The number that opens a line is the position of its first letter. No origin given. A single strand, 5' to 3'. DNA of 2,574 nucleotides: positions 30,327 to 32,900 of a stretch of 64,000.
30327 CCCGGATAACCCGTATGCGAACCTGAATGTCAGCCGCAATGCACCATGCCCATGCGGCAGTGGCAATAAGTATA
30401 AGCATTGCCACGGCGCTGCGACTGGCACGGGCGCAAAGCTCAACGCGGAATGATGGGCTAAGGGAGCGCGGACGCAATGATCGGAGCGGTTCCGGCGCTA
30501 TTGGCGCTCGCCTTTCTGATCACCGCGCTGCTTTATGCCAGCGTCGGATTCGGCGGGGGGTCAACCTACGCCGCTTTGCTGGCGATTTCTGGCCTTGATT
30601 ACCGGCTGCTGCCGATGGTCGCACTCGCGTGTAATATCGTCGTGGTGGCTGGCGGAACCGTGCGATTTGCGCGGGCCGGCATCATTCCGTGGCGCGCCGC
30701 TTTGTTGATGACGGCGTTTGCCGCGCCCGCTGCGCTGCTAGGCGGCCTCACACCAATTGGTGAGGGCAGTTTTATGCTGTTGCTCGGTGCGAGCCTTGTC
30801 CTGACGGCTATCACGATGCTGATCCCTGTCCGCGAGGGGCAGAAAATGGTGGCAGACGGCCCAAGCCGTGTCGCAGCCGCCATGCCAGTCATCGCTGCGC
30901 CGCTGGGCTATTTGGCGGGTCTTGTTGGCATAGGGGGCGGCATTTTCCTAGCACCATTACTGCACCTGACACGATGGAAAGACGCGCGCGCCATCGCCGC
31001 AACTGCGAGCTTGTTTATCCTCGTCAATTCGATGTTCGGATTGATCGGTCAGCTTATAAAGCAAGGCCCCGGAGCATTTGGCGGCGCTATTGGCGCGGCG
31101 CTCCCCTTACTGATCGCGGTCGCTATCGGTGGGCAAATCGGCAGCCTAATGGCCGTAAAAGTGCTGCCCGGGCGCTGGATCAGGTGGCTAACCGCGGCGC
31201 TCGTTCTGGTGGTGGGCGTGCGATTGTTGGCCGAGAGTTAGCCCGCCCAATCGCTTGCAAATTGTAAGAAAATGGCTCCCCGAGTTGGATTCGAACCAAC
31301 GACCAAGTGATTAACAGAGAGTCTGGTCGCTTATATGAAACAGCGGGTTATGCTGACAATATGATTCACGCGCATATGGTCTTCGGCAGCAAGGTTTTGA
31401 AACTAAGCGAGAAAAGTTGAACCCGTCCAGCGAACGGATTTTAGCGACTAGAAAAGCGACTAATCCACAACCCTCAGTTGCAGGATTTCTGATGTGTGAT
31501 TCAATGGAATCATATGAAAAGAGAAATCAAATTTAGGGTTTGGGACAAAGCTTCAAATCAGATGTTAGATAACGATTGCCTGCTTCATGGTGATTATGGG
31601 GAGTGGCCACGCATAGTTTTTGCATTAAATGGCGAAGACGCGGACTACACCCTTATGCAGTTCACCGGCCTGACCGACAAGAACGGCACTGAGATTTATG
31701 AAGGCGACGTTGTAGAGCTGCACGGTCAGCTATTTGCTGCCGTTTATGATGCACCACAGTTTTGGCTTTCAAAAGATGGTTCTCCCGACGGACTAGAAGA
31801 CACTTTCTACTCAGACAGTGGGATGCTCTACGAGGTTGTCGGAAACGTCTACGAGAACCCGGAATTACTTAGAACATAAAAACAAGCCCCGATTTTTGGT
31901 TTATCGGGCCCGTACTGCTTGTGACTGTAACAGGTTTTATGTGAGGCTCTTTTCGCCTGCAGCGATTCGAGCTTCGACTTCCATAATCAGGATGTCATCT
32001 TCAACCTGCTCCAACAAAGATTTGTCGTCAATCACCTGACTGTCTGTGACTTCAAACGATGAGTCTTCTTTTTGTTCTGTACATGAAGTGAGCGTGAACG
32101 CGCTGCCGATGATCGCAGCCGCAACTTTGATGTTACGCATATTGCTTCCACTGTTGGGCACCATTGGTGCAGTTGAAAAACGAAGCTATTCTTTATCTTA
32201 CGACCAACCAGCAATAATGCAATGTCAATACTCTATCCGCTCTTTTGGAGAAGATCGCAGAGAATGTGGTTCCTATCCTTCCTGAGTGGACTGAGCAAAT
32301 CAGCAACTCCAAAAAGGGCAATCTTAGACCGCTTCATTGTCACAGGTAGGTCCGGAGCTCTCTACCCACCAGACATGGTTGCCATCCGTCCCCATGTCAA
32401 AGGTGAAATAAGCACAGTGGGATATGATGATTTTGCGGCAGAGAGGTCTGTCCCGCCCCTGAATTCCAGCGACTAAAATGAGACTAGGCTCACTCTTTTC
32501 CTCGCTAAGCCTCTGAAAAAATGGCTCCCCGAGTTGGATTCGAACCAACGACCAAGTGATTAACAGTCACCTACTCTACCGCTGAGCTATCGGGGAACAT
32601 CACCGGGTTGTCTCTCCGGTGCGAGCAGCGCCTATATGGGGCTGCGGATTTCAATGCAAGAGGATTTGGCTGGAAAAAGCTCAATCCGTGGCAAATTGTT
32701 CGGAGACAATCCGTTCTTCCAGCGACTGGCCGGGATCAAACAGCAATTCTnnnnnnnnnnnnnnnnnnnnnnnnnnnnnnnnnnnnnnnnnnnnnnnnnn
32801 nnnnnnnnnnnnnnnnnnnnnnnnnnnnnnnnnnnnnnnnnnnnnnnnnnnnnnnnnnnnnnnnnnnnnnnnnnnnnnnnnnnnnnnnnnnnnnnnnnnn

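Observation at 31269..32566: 1.25-kb integrase-less element with intact att repeats at tRNA-Asn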

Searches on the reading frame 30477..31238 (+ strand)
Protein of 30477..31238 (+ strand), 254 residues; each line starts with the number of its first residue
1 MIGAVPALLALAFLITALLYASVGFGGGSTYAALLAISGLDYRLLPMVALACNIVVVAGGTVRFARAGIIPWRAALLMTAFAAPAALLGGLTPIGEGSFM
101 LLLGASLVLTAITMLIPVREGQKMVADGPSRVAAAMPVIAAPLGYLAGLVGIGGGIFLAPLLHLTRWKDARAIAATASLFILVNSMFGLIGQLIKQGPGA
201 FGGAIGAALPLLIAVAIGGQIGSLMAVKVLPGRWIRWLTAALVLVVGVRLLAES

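Call 53: search_protein_families(library=ncbifam, proteins=[window:30477-31238:+], max_evalue=1)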
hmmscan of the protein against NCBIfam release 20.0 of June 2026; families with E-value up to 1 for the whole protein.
window:30477-31238:+ (254 aa): 1 family
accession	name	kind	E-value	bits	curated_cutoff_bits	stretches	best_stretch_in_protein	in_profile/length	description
NF040961.1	MamO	equivalog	0.00011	20.6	800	1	133-251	528-648/648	magnetosome protein MamO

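Call 58: search_protein_families(library=pfam, proteins=[window:30477-31238:+], max_evalue=0.001)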
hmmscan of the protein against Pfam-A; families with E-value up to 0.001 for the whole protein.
window:30477-31238:+ (254 aa): 1 family
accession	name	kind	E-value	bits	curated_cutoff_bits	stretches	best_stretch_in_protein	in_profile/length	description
PF01925.25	TauE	-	1.9e-27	96.9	32.6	1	9-250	1-237/237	Sulfite exporter TauE/SafE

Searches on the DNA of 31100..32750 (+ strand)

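Call 9: search_dna_similar(query=window:31318-32517:+, collection=phages, mode=distant)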
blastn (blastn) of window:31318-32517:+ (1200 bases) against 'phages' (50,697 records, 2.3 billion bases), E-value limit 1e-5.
Records with a match: 13; places in all: 13; records where one place covers at least 80% of the query: 0.
Best place of each record, by identity: 80-90% 13.
By first word of the organism name: Vibrio 4; Caudoviricetes 3; Deep-sea 2; Staphylococcus 2; Enterococcus 1; Lactiplantibacillus 1.
By host as written in the record: - 6; Vibrio splendidus 2; Vibrio cyclitrophicus 2; Enterococcus gallinarum BBC_KY_5 1; Staphylococcus aureus 1; Lactiplantibacillus plantarum 1.
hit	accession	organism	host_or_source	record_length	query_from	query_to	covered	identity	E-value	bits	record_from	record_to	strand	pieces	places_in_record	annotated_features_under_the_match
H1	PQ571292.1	Enterococcus phage EG-TP1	Enterococcus gallinarum BBC_KY_5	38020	334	397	5%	81.3%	4e-7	63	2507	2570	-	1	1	YopX domain-containing protein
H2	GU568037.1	Deep-sea thermophilic phage D6E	-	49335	335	396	5%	82.3%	4e-7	64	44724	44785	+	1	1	none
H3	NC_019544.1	Deep-sea thermophilic phage D6E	-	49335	335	396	5%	82.3%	4e-7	64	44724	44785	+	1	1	none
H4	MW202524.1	Caudoviricetes sp.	Manatee Spring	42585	335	396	5%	80.6%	5e-6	59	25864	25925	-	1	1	yopx protein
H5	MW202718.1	Caudoviricetes sp.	Manatee Spring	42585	335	396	5%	80.6%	5e-6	59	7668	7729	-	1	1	yopx protein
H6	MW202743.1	Caudoviricetes sp.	Manatee Spring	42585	335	396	5%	80.6%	5e-6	59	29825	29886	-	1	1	yopx protein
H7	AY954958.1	Staphylococcus phage 37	-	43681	335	396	5%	80.6%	5e-6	59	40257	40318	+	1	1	ORF027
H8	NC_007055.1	Staphylococcus phage 37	Staphylococcus aureus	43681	335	396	5%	80.6%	5e-6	59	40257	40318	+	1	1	YopX family protein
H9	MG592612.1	Vibrio phage 1.247.A._10N.261.54.E12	Vibrio splendidus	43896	340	396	5%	86.0%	9e-9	68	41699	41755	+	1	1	hypothetical protein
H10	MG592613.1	Vibrio phage 1.247.B._10N.261.54.E12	Vibrio splendidus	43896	340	396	5%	86.0%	9e-9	68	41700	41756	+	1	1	hypothetical protein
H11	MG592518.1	Vibrio phage 1.149.O._10N.286.55.A12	Vibrio cyclitrophicus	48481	338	394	5%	84.2%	4e-7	64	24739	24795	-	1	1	YopX protein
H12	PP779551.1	Lactiplantibacillus phage H1-Guo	Lactiplantibacillus plantarum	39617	340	397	5%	82.8%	1e-6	61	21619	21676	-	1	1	YopX family protein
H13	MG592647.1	Vibrio phage 1.278.O._10N.286.54.E8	Vibrio cyclitrophicus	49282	338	394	5%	82.5%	5e-6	59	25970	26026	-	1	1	YopX protein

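Call 33: search_rna_families(source=window, start=31100, end=32750, threshold=evalue, max_evalue=1)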
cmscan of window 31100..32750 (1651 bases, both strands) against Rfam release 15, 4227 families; matches with E-value up to 1: 3.
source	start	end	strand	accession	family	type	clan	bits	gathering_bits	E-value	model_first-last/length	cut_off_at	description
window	32525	32596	-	RF00005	tRNA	Gene; tRNA;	CL00001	69.4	29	1.2e-14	1-71/71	no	tRNA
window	32524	32596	+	RF04354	Plastid-ycf2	Cis-reg;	-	22.5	65.7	0.1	1-75/75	no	Plastid-ycf2 5UTR RNA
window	32063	32156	-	RF02851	Ysr283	Gene; antisense;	-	14.8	58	0.23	1-253/253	no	Yersinia sRNA 283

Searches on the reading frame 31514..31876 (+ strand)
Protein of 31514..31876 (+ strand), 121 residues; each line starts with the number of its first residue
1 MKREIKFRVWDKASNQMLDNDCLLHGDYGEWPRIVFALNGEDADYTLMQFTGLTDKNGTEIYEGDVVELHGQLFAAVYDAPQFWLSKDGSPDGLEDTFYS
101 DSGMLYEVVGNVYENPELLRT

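Call 6: search_protein_families(library=pfam, proteins=[window:31514-31876:+], max_evalue=1)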
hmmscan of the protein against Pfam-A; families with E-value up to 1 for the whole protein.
seq(121 aa): 1 family
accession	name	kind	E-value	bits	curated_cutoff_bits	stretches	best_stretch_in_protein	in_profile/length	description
PF09643.15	YopX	-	2.1e-20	73.5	22.4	1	6-119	1-127/128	YopX protein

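Call 7: search_protein_families(library=phrogs, proteins=[window:31514-31876:+], max_evalue=1)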
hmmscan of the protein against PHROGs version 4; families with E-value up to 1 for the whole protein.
seq(121 aa): 7 families
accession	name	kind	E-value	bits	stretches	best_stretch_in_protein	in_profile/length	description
phrog_98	-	unknown function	7.2e-35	121.4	1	1-120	24-151/208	-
phrog_8684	-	unknown function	2.5e-11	44.8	2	46-72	60-86/164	-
phrog_9246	-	unknown function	4.5e-08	34.2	1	5-70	3-76/82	-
phrog_24347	-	unknown function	2e-05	24.9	1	5-119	133-241/245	-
phrog_9107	-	unknown function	0.00011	22.8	1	37-69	50-81/209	-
phrog_31926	-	unknown function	0.0059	18.2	1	6-75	2-66/106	-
phrog_14108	-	unknown function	0.016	16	1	49-78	8-37/162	-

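Call 15: find_homologous_proteins(query=window:31514-31876:+)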
Query seq(121 aa) (121 aa): 2382 proteins with E <= 0.001 among 2801 candidates; the best 120 are listed.
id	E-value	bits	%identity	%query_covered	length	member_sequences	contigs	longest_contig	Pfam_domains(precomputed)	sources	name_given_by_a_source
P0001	3.8e-78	278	100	100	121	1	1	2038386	PF09643.16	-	-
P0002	4.2e-16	77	40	99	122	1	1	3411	PF09643.16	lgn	-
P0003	6.6e-16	77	44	98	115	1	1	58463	PF09643.16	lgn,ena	-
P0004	9.4e-16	76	43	98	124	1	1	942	PF09643.16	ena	-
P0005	2.6e-15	75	42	100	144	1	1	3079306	PF09643.16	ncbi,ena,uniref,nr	ncbi:hypothetical protein LacP0734_03855 [Lacticaseibacillus paracasei subsp. tolerans]|uniref:YopX 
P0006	3.3e-15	75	37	97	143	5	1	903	PF09643.16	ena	-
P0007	1.1e-14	73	41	98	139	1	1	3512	PF09643.16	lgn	-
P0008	3.5e-14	71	39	98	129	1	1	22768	PF09643.16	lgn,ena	-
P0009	3.6e-14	71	44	97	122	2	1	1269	PF09643.16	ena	-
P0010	3.9e-14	71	41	97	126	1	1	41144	PF09643.16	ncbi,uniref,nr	ncbi:YopX family protein [Bacillus cereus]|uniref:YopX family protein n=1 Tax=Bacillus cereus TaxID=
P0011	3.9e-14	71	45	99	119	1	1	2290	PF09643.16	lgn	-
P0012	4.0e-14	71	41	98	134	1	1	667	PF09643.16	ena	-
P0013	6.3e-14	70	42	97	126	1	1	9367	PF09643.16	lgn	-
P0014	6.4e-14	70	39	97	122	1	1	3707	PF09643.16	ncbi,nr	ncbi:MAG: hypothetical protein GX072_13060 [Lysinibacillus sp.]|nr:hypothetical protein [Lysinibacil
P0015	6.9e-14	70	40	100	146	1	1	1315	PF09643.16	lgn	-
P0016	8.3e-14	70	40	100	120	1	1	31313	PF09643.16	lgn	-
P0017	8.5e-14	70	40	99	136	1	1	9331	PF09643.16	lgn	-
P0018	8.6e-14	70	38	98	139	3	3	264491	PF09643.16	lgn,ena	-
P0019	9.3e-14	70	37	98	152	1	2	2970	PF09643.16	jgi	jgi:hypothetical protein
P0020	9.9e-14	70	40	98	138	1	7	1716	PF09643.16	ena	-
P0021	1.0e-13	70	41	97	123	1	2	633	PF09643.16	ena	-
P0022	1.3e-13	69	41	100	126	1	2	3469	PF09643.16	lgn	-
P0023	1.4e-13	69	39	99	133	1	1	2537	PF09643.16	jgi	jgi:uncharacterized phage protein (TIGR01671 family)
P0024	1.7e-13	69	42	98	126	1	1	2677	PF09643.16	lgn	-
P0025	1.8e-13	69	44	98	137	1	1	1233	PF09643.16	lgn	-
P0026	2.1e-13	69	39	97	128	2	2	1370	PF09643.16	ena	-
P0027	2.3e-13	69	40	99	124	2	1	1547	PF09643.16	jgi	-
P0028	2.5e-13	69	38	98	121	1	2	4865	PF09643.16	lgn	-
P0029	3.2e-13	68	37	98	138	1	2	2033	PF09643.16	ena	-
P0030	3.3e-13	68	39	99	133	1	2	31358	PF09643.16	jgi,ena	jgi:uncharacterized phage protein (TIGR01671 family)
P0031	3.6e-13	68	39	100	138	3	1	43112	PF09643.16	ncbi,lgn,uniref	ncbi:YopX family protein [Schleiferilactobacillus harbinensis]|uniref:YopX family protein n=1 Tax=Sc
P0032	3.6e-13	68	36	99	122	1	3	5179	PF09643.16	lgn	-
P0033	3.7e-13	68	41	98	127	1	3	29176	PF09643.16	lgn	-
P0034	3.8e-13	68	38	98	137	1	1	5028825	PF09643.16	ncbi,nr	ncbi:hypothetical protein DOE78_19110 [Bacillus sp. Y1]|nr:YopX family protein [Bacillus sp. Y1] AYA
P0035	4.8e-13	68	40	95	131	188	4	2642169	PF09643.16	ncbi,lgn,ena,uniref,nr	ncbi:YopX family protein [Lactococcus cremoris]|uniref:YopX protein domain-containing protein n=1 Ta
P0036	4.9e-13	68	42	97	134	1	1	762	PF09643.16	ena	-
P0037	5.6e-13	67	38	98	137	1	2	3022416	PF09643.16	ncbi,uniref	ncbi:YopX family protein (plasmid) [Lacticaseibacillus paracasei]|uniref:YopX family protein n=1 Tax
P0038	5.7e-13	67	35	100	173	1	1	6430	PF09643.16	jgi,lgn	jgi:uncharacterized phage protein (TIGR01671 family)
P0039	5.8e-13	67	39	98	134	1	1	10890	PF09643.16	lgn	-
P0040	6.0e-13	67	41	99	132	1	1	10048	PF09643.16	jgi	jgi:uncharacterized phage protein (TIGR01671 family)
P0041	6.6e-13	67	41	98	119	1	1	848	PF09643.16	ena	-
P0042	6.6e-13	67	41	98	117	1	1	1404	PF09643.16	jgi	jgi:uncharacterized phage protein (TIGR01671 family)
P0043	6.8e-13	67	43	98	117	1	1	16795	PF09643.16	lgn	-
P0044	7.8e-13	67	37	98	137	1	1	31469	PF09643.16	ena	-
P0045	8.3e-13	67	41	98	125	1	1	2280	PF09643.16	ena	-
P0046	8.3e-13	67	45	99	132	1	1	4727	PF09643.16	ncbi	-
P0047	8.4e-13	67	42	98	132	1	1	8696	PF09643.16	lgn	-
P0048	9.0e-13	67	39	100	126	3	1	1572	PF09643.16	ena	-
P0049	9.1e-13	67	42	98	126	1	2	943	PF09643.16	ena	-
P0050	9.4e-13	67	38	98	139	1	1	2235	PF09643.16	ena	-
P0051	9.6e-13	67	40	99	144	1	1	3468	PF09643.16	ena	-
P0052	1.0e-12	67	37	99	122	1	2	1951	PF09643.16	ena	-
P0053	1.1e-12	66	39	99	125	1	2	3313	PF09643.16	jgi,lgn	jgi:uncharacterized phage protein (TIGR01671 family)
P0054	1.1e-12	66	33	98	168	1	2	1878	PF09643.16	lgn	-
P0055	1.2e-12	66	37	99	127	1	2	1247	PF09643.16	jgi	jgi:uncharacterized phage protein (TIGR01671 family)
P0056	1.7e-12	66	36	100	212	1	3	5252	PF09643.16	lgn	-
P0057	1.8e-12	66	40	98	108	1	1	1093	PF09643.16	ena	-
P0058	1.8e-12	66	40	96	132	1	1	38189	PF09643.16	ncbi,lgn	-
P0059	1.9e-12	66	43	98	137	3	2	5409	PF09643.16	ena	-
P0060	2.1e-12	66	36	99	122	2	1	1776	PF09643.16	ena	-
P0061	2.3e-12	65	40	97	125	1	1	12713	PF09643.16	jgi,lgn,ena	-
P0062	2.3e-12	65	41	97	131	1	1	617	PF09643.16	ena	-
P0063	2.4e-12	65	37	100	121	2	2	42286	PF09643.16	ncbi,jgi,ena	jgi:uncharacterized phage protein (TIGR01671 family)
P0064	2.6e-12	65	38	99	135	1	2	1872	PF09643.16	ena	-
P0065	2.7e-12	65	36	98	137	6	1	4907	PF09643.16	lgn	-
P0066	2.9e-12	65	40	98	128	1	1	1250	PF09643.16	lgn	-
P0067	3.0e-12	65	39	100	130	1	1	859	PF09643.16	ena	-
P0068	3.0e-12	65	38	98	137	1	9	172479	PF09643.16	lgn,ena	-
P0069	3.1e-12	65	37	98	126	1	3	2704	PF09643.16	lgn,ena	-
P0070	3.2e-12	65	37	96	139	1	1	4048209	PF09643.16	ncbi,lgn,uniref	ncbi:YopX family protein [Aeribacillus sp. FSL K6-1121]|uniref:YopX family protein n=1 Tax=Aeribacil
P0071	3.3e-12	65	40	100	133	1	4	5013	PF09643.16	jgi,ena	-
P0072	3.3e-12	65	41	95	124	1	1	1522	PF09643.16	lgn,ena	-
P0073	3.3e-12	65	39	100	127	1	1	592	PF09643.16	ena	-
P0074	3.4e-12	65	39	98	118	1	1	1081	PF09643.16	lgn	-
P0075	3.5e-12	65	38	97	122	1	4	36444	PF09643.16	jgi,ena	-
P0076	3.5e-12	65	38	98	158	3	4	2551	PF09643.16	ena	-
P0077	3.6e-12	65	41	98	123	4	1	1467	PF09643.16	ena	-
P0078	3.8e-12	65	42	96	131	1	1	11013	PF09643.16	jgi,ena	-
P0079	3.8e-12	65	40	100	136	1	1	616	PF09643.16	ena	-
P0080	3.9e-12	65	37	99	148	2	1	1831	PF09643.16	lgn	-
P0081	3.9e-12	65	39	99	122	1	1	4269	PF09643.16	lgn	-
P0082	3.9e-12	65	37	98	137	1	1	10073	PF09643.16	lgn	-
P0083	4.2e-12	65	38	98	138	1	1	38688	PF09643.16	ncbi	ncbi:YopX family protein [Lacticaseibacillus paracasei]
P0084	4.9e-12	64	37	98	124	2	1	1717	PF09643.16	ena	-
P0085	5.2e-12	64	36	99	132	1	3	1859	PF09643.16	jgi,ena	-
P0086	5.5e-12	64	41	98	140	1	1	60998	PF09643.16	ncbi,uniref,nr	uniref:YopX family protein n=1 Tax=uncultured Allobacillus sp. TaxID=1638025 RepID=UPI002595A941|nr:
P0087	5.7e-12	64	42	97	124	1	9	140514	PF09643.16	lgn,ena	-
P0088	5.9e-12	64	38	98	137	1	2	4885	PF09643.16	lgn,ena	-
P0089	5.9e-12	64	41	98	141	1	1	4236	PF09643.16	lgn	-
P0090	6.1e-12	64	34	98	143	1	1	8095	PF09643.16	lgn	-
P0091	6.2e-12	64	35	100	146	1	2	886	PF09643.16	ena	-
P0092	6.3e-12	64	38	97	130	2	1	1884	PF09643.16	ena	-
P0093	6.5e-12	64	39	98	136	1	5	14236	PF09643.16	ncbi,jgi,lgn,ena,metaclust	jgi:uncharacterized phage protein (TIGR01671 family)|metaclust:\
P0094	6.5e-12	64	39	97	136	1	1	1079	PF09643.16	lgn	-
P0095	6.6e-12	64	39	100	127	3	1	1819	PF09643.16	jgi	-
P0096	6.7e-12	64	39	100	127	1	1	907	PF09643.16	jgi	-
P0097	6.9e-12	64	40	98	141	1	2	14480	PF09643.16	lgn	-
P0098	6.9e-12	64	39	98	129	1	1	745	PF09643.16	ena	-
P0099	7.1e-12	64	41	98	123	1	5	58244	PF09643.16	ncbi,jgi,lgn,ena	jgi:uncharacterized phage protein (TIGR01671 family)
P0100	7.2e-12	64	40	99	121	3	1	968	PF09643.16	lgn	-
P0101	7.5e-12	64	39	98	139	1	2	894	PF09643.16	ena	-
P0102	7.5e-12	64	37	98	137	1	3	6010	PF09643.16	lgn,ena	-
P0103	7.6e-12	64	41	95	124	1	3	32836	PF09643.16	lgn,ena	-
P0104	7.8e-12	64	36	97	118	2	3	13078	PF09643.16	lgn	-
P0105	7.9e-12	64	40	99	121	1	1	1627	PF09643.16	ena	-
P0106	7.9e-12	64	41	95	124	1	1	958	PF09643.16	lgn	-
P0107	8.0e-12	64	40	99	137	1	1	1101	PF09643.16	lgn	-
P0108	8.1e-12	64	40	98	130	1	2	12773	PF09643.16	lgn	-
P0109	8.2e-12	64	39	97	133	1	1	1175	PF09643.16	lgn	-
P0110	8.7e-12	64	40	98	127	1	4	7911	PF09643.16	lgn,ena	-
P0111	8.9e-12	64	39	98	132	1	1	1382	PF09643.16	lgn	-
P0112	9.6e-12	63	38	100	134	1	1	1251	PF09643.16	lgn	-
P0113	9.8e-12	63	36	99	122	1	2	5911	PF09643.16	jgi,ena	jgi:uncharacterized phage protein (TIGR01671 family)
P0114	9.9e-12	63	36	98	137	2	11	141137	PF09643.16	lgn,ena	-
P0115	1.0e-11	63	36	100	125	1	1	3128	PF09643.16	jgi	jgi:uncharacterized phage protein (TIGR01671 family)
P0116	1.0e-11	63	38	98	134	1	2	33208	PF09643.16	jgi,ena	jgi:uncharacterized phage protein (TIGR01671 family)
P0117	1.1e-11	63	37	98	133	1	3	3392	PF09643.16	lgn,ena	-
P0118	1.2e-11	63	35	98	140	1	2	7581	PF09643.16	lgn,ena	-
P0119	1.3e-11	63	35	99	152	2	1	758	PF09643.16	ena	-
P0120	1.3e-11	63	37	98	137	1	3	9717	PF09643.16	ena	-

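Call 16: find_encoding_contigs(protein=P0001, flank=10000, max_places=6)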
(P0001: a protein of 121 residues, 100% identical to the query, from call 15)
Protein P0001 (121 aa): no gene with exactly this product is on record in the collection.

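Call 52: search_solved_structures(query=window:31514-31876:+, max_evalue=1)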
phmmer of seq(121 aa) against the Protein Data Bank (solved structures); distinct sequences matched with E-value up to 1: 7.
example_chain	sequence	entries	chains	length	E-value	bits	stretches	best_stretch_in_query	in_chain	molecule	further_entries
2qyz_A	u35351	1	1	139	2.9e-16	63.4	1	2-120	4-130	Uncharacterized protein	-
2p84_A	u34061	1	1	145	5.5e-11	46.3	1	46-120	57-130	ORF041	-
2ox7_A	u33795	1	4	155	1.1e-10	45.4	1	38-120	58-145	Hypothetical protein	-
4nkr_A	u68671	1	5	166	0.22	15.3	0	8-45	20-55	Molybdopterin-guanine dinucleotide biosynthesis protein B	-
4oyh_A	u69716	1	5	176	0.26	15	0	8-45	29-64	Molybdopterin-guanine dinucleotide biosynthesis protein B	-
9fz5_B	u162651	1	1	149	0.78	13.5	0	39-100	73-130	LPS-assembly lipoprotein LptE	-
9q8n_B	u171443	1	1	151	0.8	13.5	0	39-100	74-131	LPS-assembly lipoprotein LptE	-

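Call 53: search_protein_families(library=ncbifam, proteins=[window:31514-31876:+], max_evalue=1)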
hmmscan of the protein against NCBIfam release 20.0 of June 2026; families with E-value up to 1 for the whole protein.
seq(121 aa): 1 family
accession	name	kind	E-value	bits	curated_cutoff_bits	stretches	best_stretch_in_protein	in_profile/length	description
TIGR01671.1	phage_TIGR01671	hypoth_equivalog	3.7e-15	56.1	41.3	2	5-71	2-81/151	phage conserved hypothetical protein TIGR01671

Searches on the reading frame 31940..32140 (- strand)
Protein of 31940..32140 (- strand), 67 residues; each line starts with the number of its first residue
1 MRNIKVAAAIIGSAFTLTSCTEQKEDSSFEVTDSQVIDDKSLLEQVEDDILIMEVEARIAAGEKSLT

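Call 6: search_protein_families(library=pfam, proteins=[window:31940-32140:-], max_evalue=1)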
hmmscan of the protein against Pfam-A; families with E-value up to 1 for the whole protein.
seq(67 aa): 0 families

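Call 7: search_protein_families(library=phrogs, proteins=[window:31940-32140:-], max_evalue=1)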
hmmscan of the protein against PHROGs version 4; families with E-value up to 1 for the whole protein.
seq(67 aa): 3 families
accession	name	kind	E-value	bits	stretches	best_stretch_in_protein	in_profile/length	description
phrog_31792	-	unknown function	0.01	17.3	1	1-55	1-55/68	-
phrog_902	-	unknown function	0.017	16.4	1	1-30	5-29/118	-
phrog_30828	-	unknown function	0.21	11.7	1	7-54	77-125/333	-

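Call 31: find_homologous_proteins(query=window:31940-32140:-, max_evalue=10)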
Query seq(67 aa) (67 aa): 1 proteins with E <= 10 among 1 candidates.
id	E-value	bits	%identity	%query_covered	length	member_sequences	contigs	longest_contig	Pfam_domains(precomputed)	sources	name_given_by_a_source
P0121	1.2e-32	127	100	100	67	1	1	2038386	-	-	-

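Call 53: search_protein_families(library=ncbifam, proteins=[window:31940-32140:-], max_evalue=1)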
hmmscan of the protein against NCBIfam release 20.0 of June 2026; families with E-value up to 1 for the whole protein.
seq(67 aa): 2 families
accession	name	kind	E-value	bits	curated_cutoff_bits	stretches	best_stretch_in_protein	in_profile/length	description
NF008247.1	PRK11023.1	equivalog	0.05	13.4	184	1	1-60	1-60/192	division/outer membrane stress-associated lipid-binding lipoprotein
NF053772.1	BSAP5b_fam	equivalog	0.1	11.9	380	1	1-56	1-59/418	BSAP5b family pore-forming toxin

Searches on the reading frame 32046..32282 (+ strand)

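Call 6: search_protein_families(library=pfam, proteins=[window:32046-32282:+], max_evalue=1)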
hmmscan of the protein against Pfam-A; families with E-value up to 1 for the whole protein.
seq(79 aa): 1 family
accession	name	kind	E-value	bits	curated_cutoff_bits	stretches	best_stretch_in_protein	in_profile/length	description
PF07447.17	Matrix_Filo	-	0.13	11.7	25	1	23-70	70-117/292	Matrix protein VP40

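Call 7: search_protein_families(library=phrogs, proteins=[window:32046-32282:+], max_evalue=1)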
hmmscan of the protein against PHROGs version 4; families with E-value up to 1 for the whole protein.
seq(79 aa): 1 family
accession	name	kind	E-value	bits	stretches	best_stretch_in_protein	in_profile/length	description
phrog_7935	-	unknown function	0.17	13.3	1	28-59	49-80/108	-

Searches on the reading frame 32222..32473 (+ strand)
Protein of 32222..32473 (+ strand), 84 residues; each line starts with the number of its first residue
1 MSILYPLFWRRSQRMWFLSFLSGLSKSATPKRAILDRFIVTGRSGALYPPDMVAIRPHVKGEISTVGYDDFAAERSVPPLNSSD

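Call 6: search_protein_families(library=pfam, proteins=[window:32222-32473:+], max_evalue=1)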
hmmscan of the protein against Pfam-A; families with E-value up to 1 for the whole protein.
seq(84 aa): 0 families

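Call 7: search_protein_families(library=phrogs, proteins=[window:32222-32473:+], max_evalue=1)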
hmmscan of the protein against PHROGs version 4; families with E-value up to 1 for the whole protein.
seq(84 aa): 1 family
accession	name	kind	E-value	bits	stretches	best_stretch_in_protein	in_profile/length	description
phrog_11727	-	unknown function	0.01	16.7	1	55-75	20-40/52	-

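Call 53: search_protein_families(library=ncbifam, proteins=[window:32222-32473:+], max_evalue=1)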
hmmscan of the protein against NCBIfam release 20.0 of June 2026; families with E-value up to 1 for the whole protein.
seq(84 aa): 0 families

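Call 55: search_protein_representatives(protein=window:32222-32473:+)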
Query: 84 residues. Proteins with E-value up to 0.001 (for the whole library): 1; up to 1e-10: 1; up to 1e-30: 0. The best 1 are listed.
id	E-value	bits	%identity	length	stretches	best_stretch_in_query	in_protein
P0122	2.2e-27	110.6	23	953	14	28-80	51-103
